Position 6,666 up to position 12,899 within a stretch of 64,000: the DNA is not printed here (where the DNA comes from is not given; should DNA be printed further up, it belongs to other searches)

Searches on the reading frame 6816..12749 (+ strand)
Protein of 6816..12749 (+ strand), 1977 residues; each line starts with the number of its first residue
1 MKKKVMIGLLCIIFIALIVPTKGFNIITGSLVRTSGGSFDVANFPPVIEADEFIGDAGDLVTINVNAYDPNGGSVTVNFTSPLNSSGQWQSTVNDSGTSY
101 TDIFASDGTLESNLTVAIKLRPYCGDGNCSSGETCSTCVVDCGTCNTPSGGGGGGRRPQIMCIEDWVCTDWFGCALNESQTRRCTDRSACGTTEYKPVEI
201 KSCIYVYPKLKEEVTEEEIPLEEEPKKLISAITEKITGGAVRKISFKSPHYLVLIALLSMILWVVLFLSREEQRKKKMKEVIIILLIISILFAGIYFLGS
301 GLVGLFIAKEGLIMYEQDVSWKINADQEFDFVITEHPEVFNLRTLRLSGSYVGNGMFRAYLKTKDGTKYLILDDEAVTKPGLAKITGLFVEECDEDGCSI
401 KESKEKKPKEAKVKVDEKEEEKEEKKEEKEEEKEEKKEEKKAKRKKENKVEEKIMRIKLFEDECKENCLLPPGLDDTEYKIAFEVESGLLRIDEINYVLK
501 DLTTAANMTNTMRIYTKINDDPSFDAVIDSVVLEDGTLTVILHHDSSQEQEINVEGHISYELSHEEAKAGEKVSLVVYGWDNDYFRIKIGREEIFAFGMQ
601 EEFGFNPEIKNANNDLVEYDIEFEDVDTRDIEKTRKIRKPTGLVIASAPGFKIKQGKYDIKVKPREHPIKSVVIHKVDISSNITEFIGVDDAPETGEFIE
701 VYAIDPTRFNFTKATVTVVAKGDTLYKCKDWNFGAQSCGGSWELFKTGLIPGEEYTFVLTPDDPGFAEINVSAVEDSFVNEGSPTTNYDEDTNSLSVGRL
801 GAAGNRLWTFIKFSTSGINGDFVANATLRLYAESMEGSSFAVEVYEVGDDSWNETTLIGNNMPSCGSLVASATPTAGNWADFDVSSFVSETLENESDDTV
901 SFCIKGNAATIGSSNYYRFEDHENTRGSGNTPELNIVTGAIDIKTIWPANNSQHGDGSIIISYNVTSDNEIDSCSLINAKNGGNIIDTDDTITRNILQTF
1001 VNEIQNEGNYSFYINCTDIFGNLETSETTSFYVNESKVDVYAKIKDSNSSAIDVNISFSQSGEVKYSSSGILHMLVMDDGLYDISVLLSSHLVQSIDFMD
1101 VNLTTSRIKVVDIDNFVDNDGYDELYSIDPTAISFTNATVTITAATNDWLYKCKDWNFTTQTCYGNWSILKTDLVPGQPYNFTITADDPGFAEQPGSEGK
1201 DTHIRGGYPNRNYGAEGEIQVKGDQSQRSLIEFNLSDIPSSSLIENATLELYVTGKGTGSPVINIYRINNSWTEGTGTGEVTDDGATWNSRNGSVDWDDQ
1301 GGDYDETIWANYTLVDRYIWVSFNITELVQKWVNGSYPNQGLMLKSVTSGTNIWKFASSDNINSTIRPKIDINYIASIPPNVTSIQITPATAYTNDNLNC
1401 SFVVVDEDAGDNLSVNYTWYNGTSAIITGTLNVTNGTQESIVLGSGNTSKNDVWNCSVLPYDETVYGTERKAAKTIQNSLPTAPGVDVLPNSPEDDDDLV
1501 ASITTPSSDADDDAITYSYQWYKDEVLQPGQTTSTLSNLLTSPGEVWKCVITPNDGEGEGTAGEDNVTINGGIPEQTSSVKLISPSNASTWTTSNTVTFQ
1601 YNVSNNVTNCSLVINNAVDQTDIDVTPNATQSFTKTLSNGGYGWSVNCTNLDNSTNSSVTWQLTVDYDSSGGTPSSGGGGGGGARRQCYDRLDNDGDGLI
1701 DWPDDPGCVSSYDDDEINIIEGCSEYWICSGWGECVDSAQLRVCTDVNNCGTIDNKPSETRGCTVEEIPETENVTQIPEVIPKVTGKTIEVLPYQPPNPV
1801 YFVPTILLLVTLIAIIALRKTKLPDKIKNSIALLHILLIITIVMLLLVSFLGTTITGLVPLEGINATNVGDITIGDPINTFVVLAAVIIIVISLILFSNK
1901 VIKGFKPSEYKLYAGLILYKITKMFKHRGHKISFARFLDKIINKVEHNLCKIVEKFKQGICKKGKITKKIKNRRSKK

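Call 58: search_protein_families(library=pfam, proteins=[window:6816-12749:+], max_evalue=0.01)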
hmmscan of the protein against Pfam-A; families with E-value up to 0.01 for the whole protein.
window:6816-12749:+ (1977 aa): 3 families
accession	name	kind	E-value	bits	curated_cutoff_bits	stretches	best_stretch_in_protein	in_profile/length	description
PF24517.2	CBM96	-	6e-37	127.4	26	2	770-934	4-160/164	Carbohydrate-binding module family 96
PF06848.17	Disaggr_repeat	-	3.9e-17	62.9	33.9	1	1222-1372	23-179/179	Disaggregatase related repeat domain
PF00688.24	TGFb_propeptide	-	1.3e-11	45.1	25.8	1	1319-1349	182-212/242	TGF-beta propeptide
